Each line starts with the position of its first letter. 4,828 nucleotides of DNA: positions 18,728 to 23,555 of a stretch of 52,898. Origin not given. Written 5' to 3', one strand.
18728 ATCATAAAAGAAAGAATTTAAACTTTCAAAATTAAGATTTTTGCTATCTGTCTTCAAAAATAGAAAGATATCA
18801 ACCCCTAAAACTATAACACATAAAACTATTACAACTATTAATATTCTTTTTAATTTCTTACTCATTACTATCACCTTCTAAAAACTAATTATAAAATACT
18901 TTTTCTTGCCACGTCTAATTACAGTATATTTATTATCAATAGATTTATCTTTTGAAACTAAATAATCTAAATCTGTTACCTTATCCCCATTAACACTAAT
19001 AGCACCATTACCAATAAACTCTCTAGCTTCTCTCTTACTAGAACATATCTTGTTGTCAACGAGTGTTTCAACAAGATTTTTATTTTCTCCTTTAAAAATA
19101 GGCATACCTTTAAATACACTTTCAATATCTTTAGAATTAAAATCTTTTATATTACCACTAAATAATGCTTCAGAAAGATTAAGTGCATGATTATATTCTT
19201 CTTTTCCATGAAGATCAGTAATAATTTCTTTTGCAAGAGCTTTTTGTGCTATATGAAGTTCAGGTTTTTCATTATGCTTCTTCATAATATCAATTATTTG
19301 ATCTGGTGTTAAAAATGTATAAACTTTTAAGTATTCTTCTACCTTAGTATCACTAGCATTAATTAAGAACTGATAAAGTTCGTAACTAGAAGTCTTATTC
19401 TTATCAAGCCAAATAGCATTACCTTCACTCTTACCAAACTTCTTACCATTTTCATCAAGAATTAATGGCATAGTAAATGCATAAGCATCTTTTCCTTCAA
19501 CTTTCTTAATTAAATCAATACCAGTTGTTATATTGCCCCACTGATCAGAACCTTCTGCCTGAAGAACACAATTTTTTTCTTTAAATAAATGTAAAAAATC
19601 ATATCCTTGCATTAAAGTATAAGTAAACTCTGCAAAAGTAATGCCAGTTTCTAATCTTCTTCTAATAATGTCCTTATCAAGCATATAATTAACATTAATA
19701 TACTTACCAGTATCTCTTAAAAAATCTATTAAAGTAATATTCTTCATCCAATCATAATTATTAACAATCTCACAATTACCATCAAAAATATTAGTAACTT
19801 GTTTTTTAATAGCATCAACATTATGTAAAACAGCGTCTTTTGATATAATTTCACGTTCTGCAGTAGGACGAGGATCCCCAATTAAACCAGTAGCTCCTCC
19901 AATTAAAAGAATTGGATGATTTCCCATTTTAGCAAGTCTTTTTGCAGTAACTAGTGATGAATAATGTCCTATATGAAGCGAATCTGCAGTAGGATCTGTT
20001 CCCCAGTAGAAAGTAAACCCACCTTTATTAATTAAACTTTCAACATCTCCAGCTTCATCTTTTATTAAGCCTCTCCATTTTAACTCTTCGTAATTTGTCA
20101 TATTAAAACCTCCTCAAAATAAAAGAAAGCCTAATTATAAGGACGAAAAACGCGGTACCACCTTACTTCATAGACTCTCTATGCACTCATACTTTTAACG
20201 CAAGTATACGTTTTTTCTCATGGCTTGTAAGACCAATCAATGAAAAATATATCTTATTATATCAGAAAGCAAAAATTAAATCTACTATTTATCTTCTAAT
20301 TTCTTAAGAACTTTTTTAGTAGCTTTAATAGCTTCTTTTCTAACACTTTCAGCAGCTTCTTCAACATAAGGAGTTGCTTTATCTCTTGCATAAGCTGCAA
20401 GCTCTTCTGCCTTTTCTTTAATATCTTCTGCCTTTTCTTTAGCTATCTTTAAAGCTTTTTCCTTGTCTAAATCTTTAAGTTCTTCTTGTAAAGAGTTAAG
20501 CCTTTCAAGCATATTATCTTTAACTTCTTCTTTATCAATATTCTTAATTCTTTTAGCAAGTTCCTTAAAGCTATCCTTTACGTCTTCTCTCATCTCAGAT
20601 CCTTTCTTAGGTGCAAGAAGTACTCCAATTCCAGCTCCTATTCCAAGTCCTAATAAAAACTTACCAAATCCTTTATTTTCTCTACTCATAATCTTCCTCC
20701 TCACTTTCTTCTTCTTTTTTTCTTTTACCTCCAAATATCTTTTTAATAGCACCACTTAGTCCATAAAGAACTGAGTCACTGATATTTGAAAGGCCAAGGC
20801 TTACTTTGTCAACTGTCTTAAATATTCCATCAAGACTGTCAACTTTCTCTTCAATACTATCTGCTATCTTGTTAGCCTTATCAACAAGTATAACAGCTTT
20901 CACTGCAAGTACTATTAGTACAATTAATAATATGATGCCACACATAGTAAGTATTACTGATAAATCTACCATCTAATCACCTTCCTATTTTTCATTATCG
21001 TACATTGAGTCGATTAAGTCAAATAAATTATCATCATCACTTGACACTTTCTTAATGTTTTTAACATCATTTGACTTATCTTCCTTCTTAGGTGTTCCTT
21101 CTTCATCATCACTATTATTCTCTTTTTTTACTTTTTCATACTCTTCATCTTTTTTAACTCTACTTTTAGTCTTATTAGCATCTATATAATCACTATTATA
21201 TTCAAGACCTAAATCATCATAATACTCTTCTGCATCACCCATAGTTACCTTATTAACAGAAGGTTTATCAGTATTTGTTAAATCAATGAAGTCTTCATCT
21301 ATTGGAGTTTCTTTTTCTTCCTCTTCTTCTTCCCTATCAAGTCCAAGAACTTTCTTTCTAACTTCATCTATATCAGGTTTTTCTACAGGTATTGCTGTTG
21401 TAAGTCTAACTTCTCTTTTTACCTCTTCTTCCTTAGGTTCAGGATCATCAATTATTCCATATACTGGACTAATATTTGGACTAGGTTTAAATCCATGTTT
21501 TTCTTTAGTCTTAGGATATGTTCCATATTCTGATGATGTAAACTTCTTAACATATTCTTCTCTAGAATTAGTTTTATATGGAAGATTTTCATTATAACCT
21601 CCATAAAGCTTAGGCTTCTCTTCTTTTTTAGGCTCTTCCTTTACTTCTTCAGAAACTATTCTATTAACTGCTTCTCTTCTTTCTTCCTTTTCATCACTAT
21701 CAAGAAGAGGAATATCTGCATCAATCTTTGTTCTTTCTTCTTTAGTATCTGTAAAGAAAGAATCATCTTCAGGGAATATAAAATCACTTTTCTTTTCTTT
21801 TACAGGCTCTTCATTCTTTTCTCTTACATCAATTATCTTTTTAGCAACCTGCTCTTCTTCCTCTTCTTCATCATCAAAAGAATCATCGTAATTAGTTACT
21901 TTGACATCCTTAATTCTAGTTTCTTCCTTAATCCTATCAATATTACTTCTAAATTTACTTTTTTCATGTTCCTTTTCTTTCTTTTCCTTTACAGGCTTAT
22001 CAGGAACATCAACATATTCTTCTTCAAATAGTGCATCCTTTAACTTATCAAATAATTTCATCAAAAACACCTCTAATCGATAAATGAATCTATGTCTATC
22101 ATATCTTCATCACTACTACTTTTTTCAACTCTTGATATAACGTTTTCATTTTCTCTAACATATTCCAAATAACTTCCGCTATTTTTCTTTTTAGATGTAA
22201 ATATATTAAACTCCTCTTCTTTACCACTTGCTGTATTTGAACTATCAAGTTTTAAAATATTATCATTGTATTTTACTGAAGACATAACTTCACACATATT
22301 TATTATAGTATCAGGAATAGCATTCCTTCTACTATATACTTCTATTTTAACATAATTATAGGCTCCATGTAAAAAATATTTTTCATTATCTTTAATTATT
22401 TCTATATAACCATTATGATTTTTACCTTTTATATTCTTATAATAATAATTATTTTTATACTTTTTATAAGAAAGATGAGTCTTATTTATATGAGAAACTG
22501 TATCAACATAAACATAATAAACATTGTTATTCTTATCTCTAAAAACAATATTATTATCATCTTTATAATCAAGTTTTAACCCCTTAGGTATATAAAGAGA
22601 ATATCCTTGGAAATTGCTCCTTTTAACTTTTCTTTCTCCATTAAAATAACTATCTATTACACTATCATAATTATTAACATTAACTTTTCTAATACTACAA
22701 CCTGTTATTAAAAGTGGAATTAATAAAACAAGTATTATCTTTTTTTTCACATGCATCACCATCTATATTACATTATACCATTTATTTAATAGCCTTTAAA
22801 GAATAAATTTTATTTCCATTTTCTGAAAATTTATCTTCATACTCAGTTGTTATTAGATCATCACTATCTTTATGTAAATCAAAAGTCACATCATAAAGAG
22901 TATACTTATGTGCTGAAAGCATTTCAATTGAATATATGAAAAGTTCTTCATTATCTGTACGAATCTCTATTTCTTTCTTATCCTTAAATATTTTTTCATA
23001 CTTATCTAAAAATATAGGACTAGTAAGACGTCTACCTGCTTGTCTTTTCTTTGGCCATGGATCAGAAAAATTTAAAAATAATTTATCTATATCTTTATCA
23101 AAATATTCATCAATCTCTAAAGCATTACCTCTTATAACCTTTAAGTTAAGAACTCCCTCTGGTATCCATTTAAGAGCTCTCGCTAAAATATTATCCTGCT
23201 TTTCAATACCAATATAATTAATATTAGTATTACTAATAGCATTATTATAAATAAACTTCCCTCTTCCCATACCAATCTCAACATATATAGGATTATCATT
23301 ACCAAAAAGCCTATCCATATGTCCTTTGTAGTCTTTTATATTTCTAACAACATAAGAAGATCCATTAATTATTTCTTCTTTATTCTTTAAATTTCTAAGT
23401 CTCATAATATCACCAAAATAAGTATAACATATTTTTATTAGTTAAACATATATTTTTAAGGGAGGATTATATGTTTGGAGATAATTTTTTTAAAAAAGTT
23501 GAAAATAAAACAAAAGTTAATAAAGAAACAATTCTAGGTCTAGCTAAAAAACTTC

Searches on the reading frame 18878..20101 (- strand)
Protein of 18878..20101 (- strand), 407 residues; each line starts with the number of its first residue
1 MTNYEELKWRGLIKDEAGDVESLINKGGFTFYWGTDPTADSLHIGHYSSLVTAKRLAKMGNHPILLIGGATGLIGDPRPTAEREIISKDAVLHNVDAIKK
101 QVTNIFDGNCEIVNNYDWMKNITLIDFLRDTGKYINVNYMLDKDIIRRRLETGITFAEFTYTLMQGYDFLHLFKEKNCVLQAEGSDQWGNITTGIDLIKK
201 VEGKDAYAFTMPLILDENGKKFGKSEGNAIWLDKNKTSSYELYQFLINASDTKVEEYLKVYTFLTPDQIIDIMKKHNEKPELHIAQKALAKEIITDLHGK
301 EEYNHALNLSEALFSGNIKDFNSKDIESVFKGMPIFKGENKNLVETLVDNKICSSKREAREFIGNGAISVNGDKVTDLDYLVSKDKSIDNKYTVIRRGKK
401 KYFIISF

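Call 55: search_protein_families(library=pfam, proteins=[window:18878-20101:-], max_evalue=0.00001)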
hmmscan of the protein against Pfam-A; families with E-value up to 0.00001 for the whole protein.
window:18878-20101:- (407 aa): 3 families
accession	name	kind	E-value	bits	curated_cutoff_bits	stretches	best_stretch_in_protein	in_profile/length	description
PF00579.31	tRNA-synt_1b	-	1.1e-71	242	21.1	1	28-314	5-291/292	tRNA synthetases class I (W and Y)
PF22421.1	SYY_C-terminal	-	1.7e-31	108.4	27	1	325-405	1-83/83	Tyrosine--tRNA ligase SYY-like C-terminal domain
PF01479.30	S4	-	2.1e-07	31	22.8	1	348-384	8-44/48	S4 domain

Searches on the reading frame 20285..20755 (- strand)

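Call 55: search_protein_families(library=pfam, proteins=[window:20285-20755:-], max_evalue=0.00001)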
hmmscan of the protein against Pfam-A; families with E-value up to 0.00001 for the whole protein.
window:20285-20755:- (156 aa): 1 family
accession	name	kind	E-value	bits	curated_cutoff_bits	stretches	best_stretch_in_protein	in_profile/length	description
PF12732.12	YtxH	-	2.7e-14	53.8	37.5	1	31-93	2-70/71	YtxH-like protein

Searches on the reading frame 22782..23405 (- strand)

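Call 55: search_protein_families(library=pfam, proteins=[window:22782-23405:-], max_evalue=0.00001)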
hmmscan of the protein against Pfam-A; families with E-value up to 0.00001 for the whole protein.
window:22782-23405:- (207 aa): 1 family
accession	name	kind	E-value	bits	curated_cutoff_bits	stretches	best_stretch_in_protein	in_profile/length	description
PF02390.23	Methyltransf_4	-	5.5e-34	117.6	24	1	37-202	1-172/173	Putative methyltransferase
